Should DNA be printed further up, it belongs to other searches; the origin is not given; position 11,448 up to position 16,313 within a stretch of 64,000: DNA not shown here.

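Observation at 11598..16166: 1522-aa GlmS-like amidotransferase with internalised C-terminal tail motif and a second SIS-like module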

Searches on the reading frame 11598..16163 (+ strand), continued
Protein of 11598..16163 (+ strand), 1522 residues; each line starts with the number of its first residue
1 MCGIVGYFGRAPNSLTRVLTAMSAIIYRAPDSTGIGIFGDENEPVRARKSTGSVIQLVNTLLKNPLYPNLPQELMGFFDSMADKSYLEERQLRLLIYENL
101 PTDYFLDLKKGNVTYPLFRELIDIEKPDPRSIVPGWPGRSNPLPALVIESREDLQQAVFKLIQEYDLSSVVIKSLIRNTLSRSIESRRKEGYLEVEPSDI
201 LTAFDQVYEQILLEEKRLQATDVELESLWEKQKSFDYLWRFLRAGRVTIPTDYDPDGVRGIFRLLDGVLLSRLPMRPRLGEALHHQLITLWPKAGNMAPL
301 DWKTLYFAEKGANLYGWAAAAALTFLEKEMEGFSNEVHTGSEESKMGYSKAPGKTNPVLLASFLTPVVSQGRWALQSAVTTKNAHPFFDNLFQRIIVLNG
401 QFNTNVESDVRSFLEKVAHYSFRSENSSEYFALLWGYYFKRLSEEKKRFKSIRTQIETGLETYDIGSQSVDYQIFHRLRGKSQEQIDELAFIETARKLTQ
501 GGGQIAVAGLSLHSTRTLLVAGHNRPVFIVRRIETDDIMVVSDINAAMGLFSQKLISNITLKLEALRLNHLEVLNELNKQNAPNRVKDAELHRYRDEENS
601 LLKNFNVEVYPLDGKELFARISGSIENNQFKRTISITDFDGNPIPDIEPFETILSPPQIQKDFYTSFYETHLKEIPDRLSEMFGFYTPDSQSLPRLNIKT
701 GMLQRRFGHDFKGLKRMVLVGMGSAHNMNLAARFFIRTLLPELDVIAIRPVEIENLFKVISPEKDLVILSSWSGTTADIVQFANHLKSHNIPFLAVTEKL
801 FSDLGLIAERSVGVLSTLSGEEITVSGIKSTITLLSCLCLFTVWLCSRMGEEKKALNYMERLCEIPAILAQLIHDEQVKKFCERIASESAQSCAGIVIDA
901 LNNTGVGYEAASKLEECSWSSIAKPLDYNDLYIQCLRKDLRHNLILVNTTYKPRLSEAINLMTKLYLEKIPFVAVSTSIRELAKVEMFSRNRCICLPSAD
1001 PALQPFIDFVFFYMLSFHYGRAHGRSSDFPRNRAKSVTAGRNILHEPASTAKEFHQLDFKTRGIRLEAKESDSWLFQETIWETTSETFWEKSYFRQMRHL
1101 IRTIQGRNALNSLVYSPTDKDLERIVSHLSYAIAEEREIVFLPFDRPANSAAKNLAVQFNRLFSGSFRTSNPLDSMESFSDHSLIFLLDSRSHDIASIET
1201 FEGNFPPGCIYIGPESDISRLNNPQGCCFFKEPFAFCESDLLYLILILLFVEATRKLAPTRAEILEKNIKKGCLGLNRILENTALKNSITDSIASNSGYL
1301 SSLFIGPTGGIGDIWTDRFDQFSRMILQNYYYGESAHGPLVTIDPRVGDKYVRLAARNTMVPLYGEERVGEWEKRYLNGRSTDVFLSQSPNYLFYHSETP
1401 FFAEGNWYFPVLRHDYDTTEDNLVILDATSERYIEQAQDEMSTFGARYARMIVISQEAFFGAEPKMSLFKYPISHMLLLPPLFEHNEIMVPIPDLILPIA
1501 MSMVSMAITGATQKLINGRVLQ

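Call 8: find_homologous_proteins(query=window:11598-16163:+, max_evalue=0.001)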
Query window:11598-16163:+ (1522 aa): 264 proteins with E <= 0.001 among 8000 candidates; the best 120 are listed.
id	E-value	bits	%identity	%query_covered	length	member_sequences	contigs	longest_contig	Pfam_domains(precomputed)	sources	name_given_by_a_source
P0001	0.0e+0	3481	100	100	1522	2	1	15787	-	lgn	-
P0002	0.0e+0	2894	82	100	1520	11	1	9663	-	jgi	jgi:glucosamine 6-phosphate synthetase-like amidotransferase/phosphosugar isomerase protein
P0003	0.0e+0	2815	80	100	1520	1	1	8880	PF01380.28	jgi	jgi:glucosamine 6-phosphate synthetase-like amidotransferase/phosphosugar isomerase protein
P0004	0.0e+0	2762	78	100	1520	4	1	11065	-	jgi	jgi:glucosamine 6-phosphate synthetase-like amidotransferase/phosphosugar isomerase protein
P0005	0.0e+0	2500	72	99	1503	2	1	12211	-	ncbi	ncbi:MAG: hypothetical protein R6U27_08285 [Desulfobacterales bacterium]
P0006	0.0e+0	2424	69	99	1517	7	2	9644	-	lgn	-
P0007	0.0e+0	1949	57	99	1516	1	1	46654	PF01380.28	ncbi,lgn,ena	-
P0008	0.0e+0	1933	55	99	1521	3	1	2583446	-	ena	-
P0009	0.0e+0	1914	56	99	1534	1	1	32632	PF01380.28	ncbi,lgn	-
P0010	0.0e+0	1653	50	99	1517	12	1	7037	PF01380.28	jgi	-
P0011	0.0e+0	1633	49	100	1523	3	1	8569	PF01380.28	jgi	-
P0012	0.0e+0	1623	48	99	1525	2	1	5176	PF01380.28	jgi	-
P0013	0.0e+0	1622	48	99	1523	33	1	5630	PF01380.28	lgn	-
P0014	0.0e+0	1619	49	99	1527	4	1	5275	-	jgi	jgi:glucosamine 6-phosphate synthetase-like amidotransferase/phosphosugar isomerase protein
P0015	0.0e+0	1609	48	100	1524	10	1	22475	PF01380.28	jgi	jgi:glucosamine 6-phosphate synthetase-like amidotransferase/phosphosugar isomerase protein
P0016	0.0e+0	1597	48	100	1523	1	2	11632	PF01380.28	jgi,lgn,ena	-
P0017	0.0e+0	1596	48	100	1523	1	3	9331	PF01380.28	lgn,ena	-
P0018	0.0e+0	1594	48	99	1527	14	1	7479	PF01380.28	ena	-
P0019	0.0e+0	1593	48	100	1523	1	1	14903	PF01380.28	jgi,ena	-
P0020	0.0e+0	1572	48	99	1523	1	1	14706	PF01380.28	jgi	jgi:glucosamine 6-phosphate synthetase-like amidotransferase/phosphosugar isomerase protein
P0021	0.0e+0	1543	47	99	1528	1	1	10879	PF01380.28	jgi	jgi:glucosamine 6-phosphate synthetase-like amidotransferase/phosphosugar isomerase protein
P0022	0.0e+0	1518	47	100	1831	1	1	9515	PF01380.28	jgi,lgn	-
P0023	0.0e+0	1484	46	99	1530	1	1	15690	PF01380.28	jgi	-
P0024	0.0e+0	1458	46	98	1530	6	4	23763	PF01380.28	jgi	jgi:glucosamine 6-phosphate synthetase-like amidotransferase/phosphosugar isomerase protein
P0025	0.0e+0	1456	45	100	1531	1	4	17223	PF01380.28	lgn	-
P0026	0.0e+0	1456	45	99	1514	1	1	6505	PF01380.28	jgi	-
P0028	0.0e+0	1440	45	100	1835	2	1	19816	PF01380.28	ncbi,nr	ncbi:MAG: hypothetical protein GY795_09260 [Desulfobacterales bacterium]|nr:hypothetical protein [De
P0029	0.0e+0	1439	44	99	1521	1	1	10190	PF01380.28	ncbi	-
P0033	0.0e+0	1428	44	99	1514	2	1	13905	PF01380.28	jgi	-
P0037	0.0e+0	1421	43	99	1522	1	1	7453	-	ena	-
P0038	0.0e+0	1416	46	99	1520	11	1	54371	PF01380.28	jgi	-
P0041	0.0e+0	1413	44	99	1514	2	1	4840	PF01380.28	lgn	-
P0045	0.0e+0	1405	43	99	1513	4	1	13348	PF01380.28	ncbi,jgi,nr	ncbi:MAG TPA: SIS domain-containing protein [Deltaproteobacteria bacterium]|nr:SIS domain-containing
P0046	0.0e+0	1400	45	98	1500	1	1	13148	PF01380.28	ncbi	ncbi:MAG: SIS domain-containing protein [Deltaproteobacteria bacterium]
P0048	0.0e+0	1395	44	99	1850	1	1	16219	PF01380.28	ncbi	-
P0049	0.0e+0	1394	43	100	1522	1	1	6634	-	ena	-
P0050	0.0e+0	1391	44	99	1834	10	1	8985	PF01380.28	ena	-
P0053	0.0e+0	1383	45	98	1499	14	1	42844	PF01380.28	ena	-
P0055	0.0e+0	1373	43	99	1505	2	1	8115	PF01380.28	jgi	jgi:glucosamine 6-phosphate synthetase-like amidotransferase/phosphosugar isomerase protein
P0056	0.0e+0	1371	45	98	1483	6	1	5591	PF01380.28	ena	-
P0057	0.0e+0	1370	44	99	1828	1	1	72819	PF01380.28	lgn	-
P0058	0.0e+0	1367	44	99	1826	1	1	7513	PF01380.28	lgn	-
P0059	0.0e+0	1358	44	99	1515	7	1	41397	PF01380.28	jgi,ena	-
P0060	0.0e+0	1356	44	99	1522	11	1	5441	PF01380.28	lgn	-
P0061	0.0e+0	1353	45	97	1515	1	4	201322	PF01380.28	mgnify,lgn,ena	mgnify:CR=1 FL=1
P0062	0.0e+0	1353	44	99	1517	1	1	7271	PF01380.28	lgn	-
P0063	0.0e+0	1348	43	99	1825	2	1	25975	PF01380.28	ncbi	-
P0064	0.0e+0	1347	45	98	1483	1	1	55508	PF01380.28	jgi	jgi:glucosamine 6-phosphate synthetase-like amidotransferase/phosphosugar isomerase protein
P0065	0.0e+0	1344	43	99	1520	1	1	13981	PF01380.28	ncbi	-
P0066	0.0e+0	1344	43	99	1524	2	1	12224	PF01380.28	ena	-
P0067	0.0e+0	1342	43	98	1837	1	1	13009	PF01380.28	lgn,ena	-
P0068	0.0e+0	1339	43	99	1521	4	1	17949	PF01380.28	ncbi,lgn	-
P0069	0.0e+0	1338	43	99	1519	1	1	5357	PF01380.28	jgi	jgi:glucosamine 6-phosphate synthetase-like amidotransferase/phosphosugar isomerase protein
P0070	0.0e+0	1337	43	100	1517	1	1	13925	PF01380.28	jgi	jgi:glucosamine 6-phosphate synthetase-like amidotransferase/phosphosugar isomerase protein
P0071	0.0e+0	1329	43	99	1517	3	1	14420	PF01380.28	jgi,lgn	-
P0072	0.0e+0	1324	43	99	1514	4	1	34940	PF01380.28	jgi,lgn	-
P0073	0.0e+0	1323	42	99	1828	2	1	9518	PF01380.28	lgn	-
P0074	0.0e+0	1321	43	99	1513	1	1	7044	PF01380.28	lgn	-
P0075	0.0e+0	1321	43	99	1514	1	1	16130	PF01380.28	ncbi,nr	ncbi:MAG: hypothetical protein U9R43_04230 [Thermodesulfobacteriota bacterium]|nr:hypothetical prote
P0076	0.0e+0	1320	43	99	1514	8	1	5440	PF01380.28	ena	-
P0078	0.0e+0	1316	43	99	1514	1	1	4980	PF01380.28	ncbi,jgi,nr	ncbi:MAG: SIS domain-containing protein [Deltaproteobacteria bacterium]|nr:SIS domain-containing pro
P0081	0.0e+0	1313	42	100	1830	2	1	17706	PF01380.28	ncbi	-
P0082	0.0e+0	1309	42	99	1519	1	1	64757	PF01380.28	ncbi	-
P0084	0.0e+0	1306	43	99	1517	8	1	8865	PF01380.28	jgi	-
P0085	0.0e+0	1305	43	99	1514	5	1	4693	PF01380.28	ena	-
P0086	0.0e+0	1303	43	99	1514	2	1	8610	PF01380.28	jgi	-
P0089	0.0e+0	1296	42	99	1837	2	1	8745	PF01380.28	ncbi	-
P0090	0.0e+0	1296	42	100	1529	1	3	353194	PF01380.28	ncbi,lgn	-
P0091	0.0e+0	1296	43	99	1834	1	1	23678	PF01380.28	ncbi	-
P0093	0.0e+0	1290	41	100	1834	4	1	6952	PF01380.28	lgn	-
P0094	0.0e+0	1286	42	98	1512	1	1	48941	PF01380.28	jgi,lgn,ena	-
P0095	0.0e+0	1284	41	99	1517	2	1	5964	PF01380.28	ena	-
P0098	0.0e+0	1276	42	100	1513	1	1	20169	PF01380.28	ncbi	-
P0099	0.0e+0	1273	42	100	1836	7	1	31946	PF01380.28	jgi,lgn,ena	-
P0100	0.0e+0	1270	42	100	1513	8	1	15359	PF01380.28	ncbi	-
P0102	0.0e+0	1267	41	99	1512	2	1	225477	PF01380.28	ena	-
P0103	0.0e+0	1265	42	98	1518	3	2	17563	PF01380.28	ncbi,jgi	jgi:glucosamine 6-phosphate synthetase-like amidotransferase/phosphosugar isomerase protein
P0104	0.0e+0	1263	41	99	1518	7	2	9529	PF01380.28,PF13522.12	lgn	-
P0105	0.0e+0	1261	41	100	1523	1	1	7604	PF01380.28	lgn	-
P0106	0.0e+0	1258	41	99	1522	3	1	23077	PF01380.28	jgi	jgi:glucosamine 6-phosphate synthetase-like amidotransferase/phosphosugar isomerase protein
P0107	0.0e+0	1255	40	99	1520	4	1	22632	PF01380.28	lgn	-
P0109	0.0e+0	1246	41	100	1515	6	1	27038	PF01380.28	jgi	-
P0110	0.0e+0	1235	41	100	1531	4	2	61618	PF01380.28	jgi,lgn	jgi:glucosamine 6-phosphate synthetase-like amidotransferase/phosphosugar isomerase protein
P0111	0.0e+0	1232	40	99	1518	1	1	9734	PF01380.28,PF13522.12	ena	-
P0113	0.0e+0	1230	43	94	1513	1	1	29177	PF01380.28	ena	-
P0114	0.0e+0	1228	40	99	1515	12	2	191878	PF01380.28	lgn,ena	-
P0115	0.0e+0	1227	41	99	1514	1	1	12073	PF01380.28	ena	-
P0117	0.0e+0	1222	42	95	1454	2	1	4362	PF01380.28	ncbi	ncbi:MAG: SIS domain-containing protein, partial [Thermodesulfobacteriota bacterium]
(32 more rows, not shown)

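Call 13: find_related_loci(query=A1, collection=genome_contigs, flank=10000)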
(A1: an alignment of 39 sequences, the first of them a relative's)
Query A1 (1522 aa) in genome_contigs; peptide patterns used: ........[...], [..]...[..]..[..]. (x = any residue, [..] = any of these).
211 stretches matched a pattern; 179 encode a relative of the query (tblastn E <= 1e-3); the best 80 are kept; 80 distinct loci.
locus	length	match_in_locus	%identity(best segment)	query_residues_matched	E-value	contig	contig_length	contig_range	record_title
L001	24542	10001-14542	69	1-1514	0e+0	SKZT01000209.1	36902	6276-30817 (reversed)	MAG: Desulfobacteraceae bacterium isolate CSSed162cmB_348 CSSed16-2cmB-1332, whole genome shotgun sequence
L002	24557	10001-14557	82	1-1519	0e+0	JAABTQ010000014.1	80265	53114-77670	MAG: Desulfobacteraceae bacterium isolate S24.Bin046 Scaffold_14, whole genome shotgun sequence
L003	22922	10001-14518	57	1-1504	0e+0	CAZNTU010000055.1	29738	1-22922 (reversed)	MAG TPA_asm: uncultured Desulfobacteraceae bacterium isolate binchicken_co168_329 genome assembly, contig: NODE_2706_len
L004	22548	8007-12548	55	1-1512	0e+0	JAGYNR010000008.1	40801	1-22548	MAG: Desulfobacterales bacterium isolate M55B149 8, whole genome shotgun sequence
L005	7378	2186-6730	48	1-1521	0e+0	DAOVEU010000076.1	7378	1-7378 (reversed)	MAG TPA_asm: Desulfobacterales bacterium isolate CSMAG_1091 CSMAG_1091_k141_1470890_length_7378_cov_14.7551, whole genom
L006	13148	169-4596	45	1-1498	0e+0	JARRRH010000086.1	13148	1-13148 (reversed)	MAG: Deltaproteobacteria bacterium isolate Spart_223_MAG scaffold_7383, whole genome shotgun sequence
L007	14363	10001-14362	44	1-1451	0e+0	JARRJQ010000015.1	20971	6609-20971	MAG: Desulfobacterales bacterium isolate Spart_024_MAG scaffold_2593, whole genome shotgun sequence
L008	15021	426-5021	44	1-1504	0e+0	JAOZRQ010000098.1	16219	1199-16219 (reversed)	MAG: Desulfobacterales bacterium isolate GMC6.concoct.52 GMC6_3204_length_16219_cov_13.293059, whole genome shotgun sequ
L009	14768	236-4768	43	1-1514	0e+0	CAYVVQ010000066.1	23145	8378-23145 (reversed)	MAG TPA_asm: uncultured Desulfobacterales bacterium isolate binchicken_co8_385 genome assembly, contig: NODE_3353_length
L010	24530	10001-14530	42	1-1513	0e+0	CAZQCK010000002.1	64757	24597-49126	MAG TPA_asm: uncultured Desulfobacterales bacterium isolate SRP141376_co1_390 genome assembly, contig: NODE_1156_length_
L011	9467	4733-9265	42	1-1513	0e+0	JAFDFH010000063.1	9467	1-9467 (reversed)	MAG: Deltaproteobacteria bacterium isolate Meg22_02_Bin_128 Meg22_02_Bin_128_scaffold_10030, whole genome shotgun sequen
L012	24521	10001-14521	43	1-1509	0e+0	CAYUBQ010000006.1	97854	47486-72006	MAG TPA_asm: uncultured Desulfobacterales bacterium isolate SRP332253_co1_149 genome assembly, contig: NODE_162_length_9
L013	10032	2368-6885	42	1-1515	0e+0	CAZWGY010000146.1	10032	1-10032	MAG TPA_asm: uncultured Desulfobacteraceae bacterium isolate SRP332253_co1_124 genome assembly, contig: NODE_11266_lengt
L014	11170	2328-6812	43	1-1502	0e+0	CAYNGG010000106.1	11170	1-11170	MAG TPA_asm: uncultured Desulfobacteraceae bacterium isolate binchicken_co8_379 genome assembly, contig: NODE_11127_leng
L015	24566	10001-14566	42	1-1522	0e+0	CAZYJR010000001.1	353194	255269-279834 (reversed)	MAG TPA_asm: uncultured Desulfobacterales bacterium isolate SRP141376_co2_358 genome assembly, contig: NODE_19_length_35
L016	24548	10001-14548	41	1-1514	0e+0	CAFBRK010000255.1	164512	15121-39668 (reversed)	Olavius algarvensis associated proteobacterium Delta 3 isolate mag3:49deedb4-927c-43a8-ad40-04e63e16f3c8 genome assembly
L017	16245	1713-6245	42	1-1515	0e+0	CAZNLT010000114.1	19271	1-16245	MAG TPA_asm: uncultured Desulfobacterales bacterium isolate binchicken_co8_349 genome assembly, contig: NODE_4689_length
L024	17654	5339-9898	42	1-1519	0e+0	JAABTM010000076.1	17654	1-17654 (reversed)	MAG: Desulfobacteraceae bacterium isolate S23.Bin075 Scaffold_2069, whole genome shotgun sequence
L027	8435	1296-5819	40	1-1512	0e+0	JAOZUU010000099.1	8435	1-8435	MAG: Desulfobacterales bacterium isolate GMC8.metabat2.195_sub GMC8_9202_length_8435_cov_9.435442, whole genome shotgun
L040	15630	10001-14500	37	1-1515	0e+0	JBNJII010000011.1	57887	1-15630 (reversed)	MAG: Thermodesulfobacteriota bacterium isolate Y22_0dBSd3.bin.102 NODE_293_length_57887_cov_7.505209, whole genome shotg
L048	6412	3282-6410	48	1-1046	0e+0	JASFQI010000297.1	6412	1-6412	MAG: Desulfobacteraceae bacterium isolate D0819S20remetaG_Bin_281 D0819S20remetaG_FD_scaffold_2229_c1, whole genome shot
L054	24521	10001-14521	35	1-1513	0e+0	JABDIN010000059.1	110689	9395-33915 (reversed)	MAG: Desulfobacteraceae bacterium isolate DS_bin_10 k127_576641, whole genome shotgun sequence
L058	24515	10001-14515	37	1-1513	0e+0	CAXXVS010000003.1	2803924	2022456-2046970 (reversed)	MAG: Desulfobacterales bacterium isolate 5e2e11cb-0a29-41e5-9cec-673f41953d49 genome assembly, contig: contig_3, whole g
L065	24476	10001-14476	36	1-1499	0e+0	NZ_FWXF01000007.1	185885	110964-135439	Desulfacinum hydrothermale DSM 13146, whole genome shotgun sequence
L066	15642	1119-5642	36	1-1515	0e+0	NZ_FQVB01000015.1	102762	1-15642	Desulfacinum infernum DSM 9756, whole genome shotgun sequence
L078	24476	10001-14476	35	1-1508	0e+0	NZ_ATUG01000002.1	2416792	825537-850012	Desulfospira joergensenii DSM 10085 F608DRAFT_scaffold00002.2_C, whole genome shotgun sequence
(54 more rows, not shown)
